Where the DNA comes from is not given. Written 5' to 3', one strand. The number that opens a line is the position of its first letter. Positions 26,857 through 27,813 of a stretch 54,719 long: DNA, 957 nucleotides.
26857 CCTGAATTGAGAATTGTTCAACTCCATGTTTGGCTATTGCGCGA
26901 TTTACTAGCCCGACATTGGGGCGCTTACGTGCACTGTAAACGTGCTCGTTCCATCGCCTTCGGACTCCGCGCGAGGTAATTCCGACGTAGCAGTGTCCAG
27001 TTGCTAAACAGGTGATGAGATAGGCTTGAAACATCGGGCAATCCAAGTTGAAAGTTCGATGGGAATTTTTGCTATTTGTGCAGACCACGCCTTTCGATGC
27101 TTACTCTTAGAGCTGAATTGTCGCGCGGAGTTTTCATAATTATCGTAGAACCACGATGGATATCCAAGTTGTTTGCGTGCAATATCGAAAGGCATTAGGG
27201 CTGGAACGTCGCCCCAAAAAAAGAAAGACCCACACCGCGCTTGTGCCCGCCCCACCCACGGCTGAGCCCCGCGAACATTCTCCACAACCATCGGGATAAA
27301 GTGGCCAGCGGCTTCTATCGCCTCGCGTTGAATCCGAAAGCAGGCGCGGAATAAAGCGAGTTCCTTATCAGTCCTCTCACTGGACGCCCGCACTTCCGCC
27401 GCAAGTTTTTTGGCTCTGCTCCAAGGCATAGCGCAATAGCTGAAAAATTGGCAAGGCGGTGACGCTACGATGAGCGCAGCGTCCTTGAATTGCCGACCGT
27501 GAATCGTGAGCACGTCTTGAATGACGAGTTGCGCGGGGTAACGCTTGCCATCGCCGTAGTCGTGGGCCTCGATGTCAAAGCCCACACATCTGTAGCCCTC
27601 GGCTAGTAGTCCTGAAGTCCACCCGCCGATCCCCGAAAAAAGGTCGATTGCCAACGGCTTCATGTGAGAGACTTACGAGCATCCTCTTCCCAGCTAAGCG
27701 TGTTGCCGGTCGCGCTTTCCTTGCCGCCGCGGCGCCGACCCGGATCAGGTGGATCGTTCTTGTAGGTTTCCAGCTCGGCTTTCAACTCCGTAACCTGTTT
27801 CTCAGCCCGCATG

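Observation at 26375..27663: GIY-YIG endonuclease ORF ends with a duplicated copy of the C-terminus of the adjacent C5-methyltransferase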

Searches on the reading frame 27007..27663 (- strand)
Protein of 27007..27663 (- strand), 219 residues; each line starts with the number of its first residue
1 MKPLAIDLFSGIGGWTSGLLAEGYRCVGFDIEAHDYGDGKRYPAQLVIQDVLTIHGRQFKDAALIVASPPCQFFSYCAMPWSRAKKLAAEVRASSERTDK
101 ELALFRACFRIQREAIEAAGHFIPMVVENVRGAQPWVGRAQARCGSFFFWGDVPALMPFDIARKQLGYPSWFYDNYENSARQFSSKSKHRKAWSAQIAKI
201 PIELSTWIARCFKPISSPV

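Call 5: search_protein_families(library=pfam, proteins=[window:27007-27663:-], max_evalue=1)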
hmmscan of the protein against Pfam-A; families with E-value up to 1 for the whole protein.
seq(219 aa): 3 families
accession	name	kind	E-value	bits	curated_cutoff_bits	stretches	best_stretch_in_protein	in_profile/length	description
PF00145.23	DNA_methylase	-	1e-07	32.2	22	1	6-77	4-77/324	C-5 cytosine-specific DNA methylase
PF25751.1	Methanobactin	-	0.07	13.4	27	1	138-146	15-23/27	Methanobactin copper-binding peptide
PF01728.25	FtsJ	-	0.13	12.6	24.1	1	5-123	25-136/181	FtsJ-like methyltransferase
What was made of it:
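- On C5-cytosine DNA methyltransferases: Pfam PF00145, E 1e-7, covers residues 6-77 only (call 5).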

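Call 7: find_homologous_proteins(query=window:27007-27663:-)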
Query seq(219 aa) (219 aa): 8000 proteins with E <= 0.001 among 8000 candidates; the best 120 are listed.
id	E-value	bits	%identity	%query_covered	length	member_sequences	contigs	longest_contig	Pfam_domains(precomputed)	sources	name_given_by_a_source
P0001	8.2e-148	508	100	100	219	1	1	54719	PF00145.24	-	-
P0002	2.6e-105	369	75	98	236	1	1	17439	PF00145.24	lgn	-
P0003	4.0e-102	359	73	98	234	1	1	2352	-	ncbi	-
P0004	5.1e-100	352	71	98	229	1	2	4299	-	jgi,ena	-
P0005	2.9e-99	349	75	97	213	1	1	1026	-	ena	-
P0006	1.3e-98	347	72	100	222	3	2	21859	-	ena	-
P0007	4.8e-98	345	85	76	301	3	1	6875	PF00145.24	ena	-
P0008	7.4e-98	345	73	98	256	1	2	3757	-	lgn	-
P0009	2.2e-97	343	72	97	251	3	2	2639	PF00145.24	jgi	-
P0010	2.7e-97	343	64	97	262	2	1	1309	PF00145.24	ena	-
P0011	4.3e-96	339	71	98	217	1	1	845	-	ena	-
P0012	4.5e-96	339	71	97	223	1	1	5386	PF00145.24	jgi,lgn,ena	-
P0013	5.7e-96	339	70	98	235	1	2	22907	PF00145.24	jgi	jgi:hypothetical protein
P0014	6.6e-96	338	67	100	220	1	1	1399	PF00145.24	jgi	jgi:hypothetical protein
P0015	8.9e-95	335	70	100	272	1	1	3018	PF00145.24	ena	-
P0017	3.3e-94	333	79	77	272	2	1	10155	PF00145.24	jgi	-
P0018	3.3e-94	333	68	100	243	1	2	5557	PF00145.24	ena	-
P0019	3.7e-93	329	73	99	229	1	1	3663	PF00145.24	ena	-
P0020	1.8e-92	327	67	98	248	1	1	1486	PF00145.24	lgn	-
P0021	3.6e-92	326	69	97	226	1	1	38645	PF00145.24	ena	-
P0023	3.0e-91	323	68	98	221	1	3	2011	PF00145.24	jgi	jgi:hypothetical protein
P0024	3.1e-91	323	69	99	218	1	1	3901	PF00145.24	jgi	-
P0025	5.5e-91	322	68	99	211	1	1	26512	PF00145.24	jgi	jgi:hypothetical protein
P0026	7.2e-91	322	71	98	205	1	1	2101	PF00145.24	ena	-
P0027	2.3e-90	320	76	78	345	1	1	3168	PF00145.24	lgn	-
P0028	2.6e-90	320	57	98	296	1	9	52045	PF00145.24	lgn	-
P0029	2.7e-90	320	78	77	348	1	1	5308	PF00145.24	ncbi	-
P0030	1.1e-89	318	59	100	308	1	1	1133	PF00145.24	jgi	-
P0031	2.2e-89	317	70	97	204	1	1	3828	PF00145.24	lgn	-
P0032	2.9e-89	317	68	97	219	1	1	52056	PF00145.24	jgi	jgi:hypothetical protein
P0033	4.0e-89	316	70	85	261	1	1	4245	PF00145.24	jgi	-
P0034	5.2e-89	316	67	98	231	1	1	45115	PF00145.24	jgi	jgi:hypothetical protein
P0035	7.3e-89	315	70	96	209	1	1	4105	PF00145.24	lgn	-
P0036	9.8e-89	315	63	98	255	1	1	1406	PF00145.24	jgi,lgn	jgi:hypothetical protein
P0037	1.9e-88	314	69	98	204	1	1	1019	PF00145.24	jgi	jgi:C-5 cytosine-specific DNA methylase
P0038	2.5e-88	314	66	97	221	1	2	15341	PF00145.24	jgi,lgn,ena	-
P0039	3.4e-88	313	56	99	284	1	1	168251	PF00145.24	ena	-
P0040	4.2e-88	313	70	98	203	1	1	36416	PF00145.24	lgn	-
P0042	4.9e-88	313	68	97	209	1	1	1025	PF00145.24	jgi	jgi:hypothetical protein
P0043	5.0e-88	313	76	75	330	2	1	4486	PF00145.24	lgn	-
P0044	5.9e-88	312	65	97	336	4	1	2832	PF00145.24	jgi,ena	-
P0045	6.9e-88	312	79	74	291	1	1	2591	PF00145.24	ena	-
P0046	8.8e-88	312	68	87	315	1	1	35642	PF00145.24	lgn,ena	-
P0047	9.1e-88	312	74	79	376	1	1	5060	PF00145.24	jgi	jgi:hypothetical protein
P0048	1.3e-87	311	68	97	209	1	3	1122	PF00145.24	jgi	jgi:hypothetical protein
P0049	1.5e-87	311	74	75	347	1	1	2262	PF00145.24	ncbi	-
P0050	1.6e-87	311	68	97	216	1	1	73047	PF00145.24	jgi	jgi:C-5 cytosine-specific DNA methylase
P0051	1.7e-87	311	67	99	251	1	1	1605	PF00145.24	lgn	-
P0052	1.8e-87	311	56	98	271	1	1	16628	PF00145.24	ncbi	-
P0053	2.2e-87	311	69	84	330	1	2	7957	PF00145.24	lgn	-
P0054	3.0e-87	310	66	98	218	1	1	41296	PF00145.24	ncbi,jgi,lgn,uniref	ncbi:DNA cytosine methyltransferase [Acidocella sp.]|jgi:hypothetical protein|uniref:DNA cytosine me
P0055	4.6e-87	309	80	73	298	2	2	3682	PF00145.24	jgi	jgi:hypothetical protein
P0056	5.2e-87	309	66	97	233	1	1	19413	PF00145.24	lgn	-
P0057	7.2e-87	309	82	73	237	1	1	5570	PF00145.24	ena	-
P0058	7.9e-87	309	67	100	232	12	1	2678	PF00145.24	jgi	-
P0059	1.2e-86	308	65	98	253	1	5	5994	PF00145.24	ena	-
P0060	1.9e-86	307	65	86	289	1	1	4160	PF00145.24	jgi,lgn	jgi:hypothetical protein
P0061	2.6e-86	307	67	97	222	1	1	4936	PF00145.24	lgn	-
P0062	3.8e-86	306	55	97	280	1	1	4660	PF00145.24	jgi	jgi:hypothetical protein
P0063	5.5e-86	306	71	81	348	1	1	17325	PF00145.24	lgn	-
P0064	5.6e-86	306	55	97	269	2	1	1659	PF00145.24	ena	-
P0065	5.7e-86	306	58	97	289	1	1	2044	PF00145.24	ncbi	-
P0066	5.9e-86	306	74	73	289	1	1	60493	PF00145.24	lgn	-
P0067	6.5e-86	306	77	74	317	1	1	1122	PF00145.24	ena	-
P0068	7.9e-86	305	68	96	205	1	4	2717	PF00145.24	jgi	jgi:hypothetical protein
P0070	1.2e-85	305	75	75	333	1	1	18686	PF00145.24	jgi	jgi:hypothetical protein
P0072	2.6e-85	304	77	74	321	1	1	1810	PF00145.24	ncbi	-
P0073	3.0e-85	304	69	97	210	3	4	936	PF00145.24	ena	-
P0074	3.6e-85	303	65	99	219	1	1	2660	PF00145.24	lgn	-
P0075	3.8e-85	303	64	99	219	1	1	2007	PF00145.24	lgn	-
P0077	5.3e-85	303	68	98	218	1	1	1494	PF00145.24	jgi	jgi:hypothetical protein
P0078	6.7e-85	302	75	73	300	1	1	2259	PF00145.24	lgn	-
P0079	7.6e-85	302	64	99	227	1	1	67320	PF00145.24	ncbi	-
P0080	8.4e-85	302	66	97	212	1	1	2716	PF00145.24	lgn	-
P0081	9.3e-85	302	66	99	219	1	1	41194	PF00145.24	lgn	-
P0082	1.1e-84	302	67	98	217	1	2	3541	PF00145.24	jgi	jgi:hypothetical protein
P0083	1.2e-84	302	75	77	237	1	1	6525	PF00145.24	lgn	-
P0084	1.2e-84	302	67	86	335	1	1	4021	PF00145.24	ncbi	-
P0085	1.2e-84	302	66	96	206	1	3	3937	PF00145.24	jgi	jgi:hypothetical protein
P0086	1.4e-84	301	77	72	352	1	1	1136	PF00145.24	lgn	-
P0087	2.0e-84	301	78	73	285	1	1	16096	PF00145.24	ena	-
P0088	2.0e-84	301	79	73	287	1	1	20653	PF00145.24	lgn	-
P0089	2.2e-84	301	75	75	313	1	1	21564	PF00145.24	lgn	-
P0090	2.3e-84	301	59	98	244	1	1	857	PF00145.24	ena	-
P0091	2.4e-84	301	78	72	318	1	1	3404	PF00145.24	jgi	-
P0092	2.6e-84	300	75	76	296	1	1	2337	PF00145.24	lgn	-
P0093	2.6e-84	300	65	97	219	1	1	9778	PF00145.24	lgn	-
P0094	3.4e-84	300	52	97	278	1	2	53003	PF00145.24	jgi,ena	-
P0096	5.3e-84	299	67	98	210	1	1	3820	PF00145.24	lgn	-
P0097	5.5e-84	299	73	78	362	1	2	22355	PF00145.24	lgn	-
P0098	5.7e-84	299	76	74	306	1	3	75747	PF00145.24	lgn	-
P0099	5.9e-84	299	67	100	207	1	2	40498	PF00145.24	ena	-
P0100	6.9e-84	299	70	77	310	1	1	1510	PF00145.24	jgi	jgi:hypothetical protein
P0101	8.5e-84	299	56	98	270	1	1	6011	PF00145.24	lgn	-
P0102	8.9e-84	299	67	88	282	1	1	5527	PF00145.24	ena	-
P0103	9.2e-84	299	65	98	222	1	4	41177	PF00145.24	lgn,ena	-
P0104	9.6e-84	299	75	75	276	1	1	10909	PF00145.24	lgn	-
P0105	1.1e-83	298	65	99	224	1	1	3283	PF00145.24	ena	-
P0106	1.2e-83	298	56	97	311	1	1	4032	PF00145.24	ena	-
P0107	1.3e-83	298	62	99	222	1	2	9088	PF00145.24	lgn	-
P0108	1.4e-83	298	75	73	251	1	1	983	PF00145.24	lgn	-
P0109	1.4e-83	298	68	98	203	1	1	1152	PF00145.24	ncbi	-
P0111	1.6e-83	298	76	73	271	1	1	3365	PF00145.24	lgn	-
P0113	2.2e-83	297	65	97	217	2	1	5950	PF00145.24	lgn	-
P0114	2.4e-83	297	71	87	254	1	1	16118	PF00145.24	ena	-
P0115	3.8e-83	297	63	92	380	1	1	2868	PF00145.24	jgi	jgi:hypothetical protein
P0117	4.5e-83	296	74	74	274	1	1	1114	PF00145.24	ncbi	-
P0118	4.5e-83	296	67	98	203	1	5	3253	PF00145.24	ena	-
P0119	4.7e-83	296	67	85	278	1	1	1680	PF00145.24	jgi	jgi:C-5 cytosine-specific DNA methylase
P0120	5.7e-83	296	64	92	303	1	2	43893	PF00145.24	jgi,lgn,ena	-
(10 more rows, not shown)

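Call 19: find_encoding_contigs(protein=P0007, flank=5000, max_places=3)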
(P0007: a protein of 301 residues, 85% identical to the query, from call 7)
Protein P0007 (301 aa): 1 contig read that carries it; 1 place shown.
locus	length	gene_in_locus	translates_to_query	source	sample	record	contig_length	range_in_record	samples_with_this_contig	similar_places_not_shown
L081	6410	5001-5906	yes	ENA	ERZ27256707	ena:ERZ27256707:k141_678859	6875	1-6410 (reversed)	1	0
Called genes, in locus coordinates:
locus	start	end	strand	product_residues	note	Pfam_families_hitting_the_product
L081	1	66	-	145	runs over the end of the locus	PF24746:DUF7694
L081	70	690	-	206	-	-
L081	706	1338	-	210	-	PF01844:HNH, PF14279:HNH_5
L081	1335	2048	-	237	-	-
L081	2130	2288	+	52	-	-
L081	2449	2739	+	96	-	PF00166:Cpn10 (weak)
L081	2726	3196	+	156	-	-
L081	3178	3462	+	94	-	-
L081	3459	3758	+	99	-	-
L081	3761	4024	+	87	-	-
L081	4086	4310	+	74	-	-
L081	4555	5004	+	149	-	-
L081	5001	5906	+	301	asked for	PF00145:DNA_methylase (weak)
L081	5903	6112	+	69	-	-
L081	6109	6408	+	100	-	?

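Call 20: find_encoding_contigs(protein=P0013, flank=5000, max_places=3)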
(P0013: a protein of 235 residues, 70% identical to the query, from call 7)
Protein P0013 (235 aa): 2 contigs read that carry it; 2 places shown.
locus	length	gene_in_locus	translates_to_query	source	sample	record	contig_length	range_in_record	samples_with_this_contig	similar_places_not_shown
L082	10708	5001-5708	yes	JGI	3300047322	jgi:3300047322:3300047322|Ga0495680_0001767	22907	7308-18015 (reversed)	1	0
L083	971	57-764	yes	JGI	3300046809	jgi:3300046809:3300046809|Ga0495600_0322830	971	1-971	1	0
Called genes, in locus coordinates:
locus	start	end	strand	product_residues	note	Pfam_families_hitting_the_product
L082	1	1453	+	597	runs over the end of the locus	-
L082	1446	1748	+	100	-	-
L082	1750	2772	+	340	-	PF01555:N6_N4_Mtase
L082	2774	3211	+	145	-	-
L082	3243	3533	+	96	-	-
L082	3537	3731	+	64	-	-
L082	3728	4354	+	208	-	-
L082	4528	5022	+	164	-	-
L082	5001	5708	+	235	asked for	PF00145:DNA_methylase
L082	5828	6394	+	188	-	-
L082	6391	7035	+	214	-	PF01555:N6_N4_Mtase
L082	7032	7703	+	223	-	-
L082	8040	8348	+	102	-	-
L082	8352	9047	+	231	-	PF27674:DUF8361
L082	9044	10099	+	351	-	PF04055:Radical_SAM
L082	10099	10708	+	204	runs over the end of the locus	-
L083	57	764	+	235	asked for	PF00145:DNA_methylase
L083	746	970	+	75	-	?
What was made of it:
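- On mORF-type gene hybrid (endonuclease-borne C-terminal replacement): Endonuclease-free alleles were found only in unrelated genomic contexts (calls 19, 20).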

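Call 29: search_solved_structures(query=window:27007-27663:-, max_evalue=0.1, show_alignments=2)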
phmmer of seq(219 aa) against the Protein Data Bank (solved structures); distinct sequences matched with E-value up to 0.1: 2.
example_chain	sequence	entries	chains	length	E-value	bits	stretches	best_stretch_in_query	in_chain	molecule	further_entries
1dct_A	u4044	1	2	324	0.087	15.8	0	6-75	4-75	PROTEIN (MODIFICATION METHYLASE HAEIII)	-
3g7u_A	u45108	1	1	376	0.095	15.6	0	5-76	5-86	Cytosine-specific methyltransferase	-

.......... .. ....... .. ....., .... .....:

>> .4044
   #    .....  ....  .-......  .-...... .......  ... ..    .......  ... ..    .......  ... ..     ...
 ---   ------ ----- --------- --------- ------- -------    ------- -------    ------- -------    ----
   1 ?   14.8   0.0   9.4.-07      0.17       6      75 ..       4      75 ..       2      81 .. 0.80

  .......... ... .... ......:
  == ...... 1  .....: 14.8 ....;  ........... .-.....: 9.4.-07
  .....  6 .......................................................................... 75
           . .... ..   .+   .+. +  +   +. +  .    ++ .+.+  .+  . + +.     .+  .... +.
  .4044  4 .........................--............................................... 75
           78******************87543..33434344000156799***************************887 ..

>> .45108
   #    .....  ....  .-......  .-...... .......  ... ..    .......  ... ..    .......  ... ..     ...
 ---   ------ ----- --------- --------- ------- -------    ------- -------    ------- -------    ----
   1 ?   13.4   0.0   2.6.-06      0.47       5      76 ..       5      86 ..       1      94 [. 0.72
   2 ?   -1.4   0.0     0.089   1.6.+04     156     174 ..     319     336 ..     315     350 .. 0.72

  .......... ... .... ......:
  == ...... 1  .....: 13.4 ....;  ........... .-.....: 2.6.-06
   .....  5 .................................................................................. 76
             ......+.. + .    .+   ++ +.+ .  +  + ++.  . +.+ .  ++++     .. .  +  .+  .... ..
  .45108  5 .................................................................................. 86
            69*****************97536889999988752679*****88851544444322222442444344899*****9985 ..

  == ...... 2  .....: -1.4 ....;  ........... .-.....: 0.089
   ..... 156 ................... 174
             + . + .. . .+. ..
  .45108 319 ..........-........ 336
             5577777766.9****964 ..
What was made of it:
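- On C5-cytosine DNA methyltransferases: The protein is only 219 aa. The segment 156-174 aligns weakly with the motif IX region of 3g7u (call 29).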

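Call 47: find_encoding_contigs(protein=P0030, flank=3000, max_places=2)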
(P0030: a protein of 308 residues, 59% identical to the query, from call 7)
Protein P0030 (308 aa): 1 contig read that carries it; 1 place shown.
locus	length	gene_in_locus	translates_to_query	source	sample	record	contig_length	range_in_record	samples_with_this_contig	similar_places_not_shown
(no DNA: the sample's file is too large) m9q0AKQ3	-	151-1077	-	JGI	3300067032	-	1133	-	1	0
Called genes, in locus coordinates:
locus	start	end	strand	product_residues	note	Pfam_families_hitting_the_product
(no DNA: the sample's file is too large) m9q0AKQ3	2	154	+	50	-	?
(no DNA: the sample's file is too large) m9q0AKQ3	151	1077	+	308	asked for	PF00145:DNA_methylase (weak)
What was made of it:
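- Tried and rejected: Look-up of P0030, a long-type MTase with a CFKP ending that would show a simple insertion: the DNA was not available (call 47).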

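Call 48: find_encoding_contigs(protein=P0019, flank=3000, max_places=2)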
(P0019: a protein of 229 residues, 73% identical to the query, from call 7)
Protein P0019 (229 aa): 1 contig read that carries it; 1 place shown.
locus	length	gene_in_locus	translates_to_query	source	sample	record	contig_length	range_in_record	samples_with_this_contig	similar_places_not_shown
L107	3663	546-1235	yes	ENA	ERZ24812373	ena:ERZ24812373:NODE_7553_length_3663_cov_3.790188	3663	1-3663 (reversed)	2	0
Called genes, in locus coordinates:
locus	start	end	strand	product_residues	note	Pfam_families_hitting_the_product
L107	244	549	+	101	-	-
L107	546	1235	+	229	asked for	PF00145:DNA_methylase (weak)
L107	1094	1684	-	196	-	-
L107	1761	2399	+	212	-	PF05866:RusA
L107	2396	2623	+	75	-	-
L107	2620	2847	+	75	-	-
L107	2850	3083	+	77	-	-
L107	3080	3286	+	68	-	-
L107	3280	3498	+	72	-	-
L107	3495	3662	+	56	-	?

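Call 51: find_encoding_contigs(protein=P0032, flank=2500, max_places=2)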
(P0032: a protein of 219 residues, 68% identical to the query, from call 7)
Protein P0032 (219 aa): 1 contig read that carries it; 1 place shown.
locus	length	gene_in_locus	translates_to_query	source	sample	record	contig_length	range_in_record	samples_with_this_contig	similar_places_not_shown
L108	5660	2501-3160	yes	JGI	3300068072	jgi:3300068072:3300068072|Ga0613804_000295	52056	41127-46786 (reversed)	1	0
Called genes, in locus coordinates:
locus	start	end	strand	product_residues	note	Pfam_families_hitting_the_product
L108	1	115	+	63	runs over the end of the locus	-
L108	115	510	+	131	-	-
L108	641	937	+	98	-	-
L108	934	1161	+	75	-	-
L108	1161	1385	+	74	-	PF13384:HTH_23 (weak)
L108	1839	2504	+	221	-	-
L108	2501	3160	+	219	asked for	PF00145:DNA_methylase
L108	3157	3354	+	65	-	-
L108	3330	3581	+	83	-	-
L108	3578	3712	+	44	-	-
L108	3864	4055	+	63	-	-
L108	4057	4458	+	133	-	-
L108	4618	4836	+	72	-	-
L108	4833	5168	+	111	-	-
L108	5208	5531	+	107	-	-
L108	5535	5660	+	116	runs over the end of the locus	-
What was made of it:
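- On GIY-YIG homing endonucleases (I-TevI / Seg type): Endonuclease-free alleles: L081, L082/L083, L108 (calls 19, 20, 51).
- L081, L082/L083 (B-type) and L108 (A-type without the CFKP ending) have no endonuclease gene (calls 19, 20, 51). MTase alleles with and without it coexist (calls 19, 20, 51).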

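Call 61: predict_structure(alignment_id=A3)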
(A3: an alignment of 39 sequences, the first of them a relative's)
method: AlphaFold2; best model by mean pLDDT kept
length: 219 residues; sequences in the alignment: 39
mean_pLDDT: 87.2   pTM: 0.85
mean pLDDT of the five models: 87.2, 86.8, 85.6, 84.3, 79.1
residues with pLDDT >= 90: 141; 70-90: 46; 50-70: 27; < 50: 5
segments of 3 or more residues with pLDDT < 50: 217-219
pLDDT, mean of each block of 10 residues (from residue 1): 95 89 97 80 94 97 97 89 95 97 98 98 96 95 91 89 56 55 66 76 94 73
secondary structure, 60 per line:
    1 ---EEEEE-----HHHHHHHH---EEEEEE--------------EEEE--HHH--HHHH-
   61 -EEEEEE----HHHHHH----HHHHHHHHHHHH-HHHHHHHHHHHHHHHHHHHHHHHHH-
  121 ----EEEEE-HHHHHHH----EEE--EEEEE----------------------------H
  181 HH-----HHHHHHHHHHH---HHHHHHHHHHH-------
elements in order: E4-8 H14-21 E25-30 E45-48 H56-59 E62-67 H72-77 H82-93 H95-119 E125-129 H131-137 E142-144 E147-151 H188-198 H202-212
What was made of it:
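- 27004..27663 (-): C5-cytosine methyltransferase ORF, 219 aa. It is complete but hybrid. It carries motif I (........), motif IV (PPCQ) and motif VI (ENV). Call 61 (AF2 pLDDT 87, pTM 0.85).
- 27022..27114 (-): Tail A, the functional C-terminal two-helix tail of the MTase. It belongs to the endonuclease-linked variant '…ELSTWIA(R/K)CFKP'. AF2 predicts helices 188-198 and 202-212 with pLDDT 76-94 (call 61).
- On C5-cytosine DNA methyltransferases: Residues 160-190 have low model confidence (call 61).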
